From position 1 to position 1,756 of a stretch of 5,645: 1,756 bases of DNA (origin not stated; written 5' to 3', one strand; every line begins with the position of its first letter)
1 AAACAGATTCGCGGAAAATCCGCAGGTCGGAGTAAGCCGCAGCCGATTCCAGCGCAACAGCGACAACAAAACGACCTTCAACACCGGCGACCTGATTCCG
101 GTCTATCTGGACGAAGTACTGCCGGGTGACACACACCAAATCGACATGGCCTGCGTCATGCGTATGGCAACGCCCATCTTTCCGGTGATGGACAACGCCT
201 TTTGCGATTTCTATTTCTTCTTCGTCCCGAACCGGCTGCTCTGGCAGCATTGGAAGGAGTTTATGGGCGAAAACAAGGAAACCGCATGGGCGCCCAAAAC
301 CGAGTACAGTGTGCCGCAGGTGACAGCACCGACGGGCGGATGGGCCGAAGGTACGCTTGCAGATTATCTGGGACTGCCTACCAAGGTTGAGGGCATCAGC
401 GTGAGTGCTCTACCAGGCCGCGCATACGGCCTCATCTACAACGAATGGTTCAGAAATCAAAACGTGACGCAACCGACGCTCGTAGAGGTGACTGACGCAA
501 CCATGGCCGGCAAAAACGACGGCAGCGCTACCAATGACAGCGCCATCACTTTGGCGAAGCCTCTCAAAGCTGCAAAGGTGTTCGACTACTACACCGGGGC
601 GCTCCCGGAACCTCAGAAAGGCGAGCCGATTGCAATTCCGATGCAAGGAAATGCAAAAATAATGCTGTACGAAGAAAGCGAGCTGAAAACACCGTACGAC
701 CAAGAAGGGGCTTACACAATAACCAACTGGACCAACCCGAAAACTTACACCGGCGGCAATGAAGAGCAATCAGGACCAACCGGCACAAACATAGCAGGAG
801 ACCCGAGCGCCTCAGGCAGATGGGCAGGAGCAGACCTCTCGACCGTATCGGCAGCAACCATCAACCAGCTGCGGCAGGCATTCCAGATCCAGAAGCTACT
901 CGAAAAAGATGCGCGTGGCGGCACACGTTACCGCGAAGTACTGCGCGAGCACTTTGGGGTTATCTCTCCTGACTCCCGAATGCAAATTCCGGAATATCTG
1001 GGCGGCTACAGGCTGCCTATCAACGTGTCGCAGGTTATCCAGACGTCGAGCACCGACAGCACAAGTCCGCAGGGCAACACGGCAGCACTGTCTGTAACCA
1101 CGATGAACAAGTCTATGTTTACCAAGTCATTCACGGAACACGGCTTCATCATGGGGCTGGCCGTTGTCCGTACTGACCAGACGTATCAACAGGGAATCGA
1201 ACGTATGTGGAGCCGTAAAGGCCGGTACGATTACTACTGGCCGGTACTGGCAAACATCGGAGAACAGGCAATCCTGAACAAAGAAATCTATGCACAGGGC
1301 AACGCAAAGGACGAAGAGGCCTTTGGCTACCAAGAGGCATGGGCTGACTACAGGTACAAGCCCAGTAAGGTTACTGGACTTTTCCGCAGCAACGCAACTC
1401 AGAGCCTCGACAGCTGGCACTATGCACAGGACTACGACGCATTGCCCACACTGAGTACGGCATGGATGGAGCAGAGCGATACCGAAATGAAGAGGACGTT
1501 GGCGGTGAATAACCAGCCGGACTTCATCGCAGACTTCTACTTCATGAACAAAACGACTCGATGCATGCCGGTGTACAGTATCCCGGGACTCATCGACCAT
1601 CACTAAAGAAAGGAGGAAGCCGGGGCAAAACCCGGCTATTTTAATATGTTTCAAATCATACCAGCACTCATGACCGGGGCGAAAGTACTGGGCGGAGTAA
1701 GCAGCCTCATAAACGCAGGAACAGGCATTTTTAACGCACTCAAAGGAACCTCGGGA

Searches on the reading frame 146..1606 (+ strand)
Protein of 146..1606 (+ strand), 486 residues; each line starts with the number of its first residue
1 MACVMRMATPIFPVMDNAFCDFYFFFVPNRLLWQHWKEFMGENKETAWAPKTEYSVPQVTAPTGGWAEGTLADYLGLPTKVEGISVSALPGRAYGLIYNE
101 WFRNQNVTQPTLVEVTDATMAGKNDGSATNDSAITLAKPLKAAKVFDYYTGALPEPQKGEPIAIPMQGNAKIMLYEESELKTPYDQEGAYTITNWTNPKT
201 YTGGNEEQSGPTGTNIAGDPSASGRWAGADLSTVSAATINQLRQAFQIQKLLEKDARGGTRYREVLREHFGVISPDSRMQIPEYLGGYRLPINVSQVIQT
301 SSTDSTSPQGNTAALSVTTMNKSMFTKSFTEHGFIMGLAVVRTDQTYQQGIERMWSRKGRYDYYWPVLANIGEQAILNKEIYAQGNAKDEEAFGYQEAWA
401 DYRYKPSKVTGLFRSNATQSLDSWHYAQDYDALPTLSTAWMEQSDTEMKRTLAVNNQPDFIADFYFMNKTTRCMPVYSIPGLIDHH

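Call 5: search_protein_families(library=pfam, proteins=[window:146-1606:+], max_evalue=1)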
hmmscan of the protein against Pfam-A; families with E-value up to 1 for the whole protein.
window:146-1606:+ (486 aa): 1 family
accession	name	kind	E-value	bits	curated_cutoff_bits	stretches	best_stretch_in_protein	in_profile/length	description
PF02305.22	Phage_F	-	8.7e-159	529.9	25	1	3-482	48-501/501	Capsid protein (F protein)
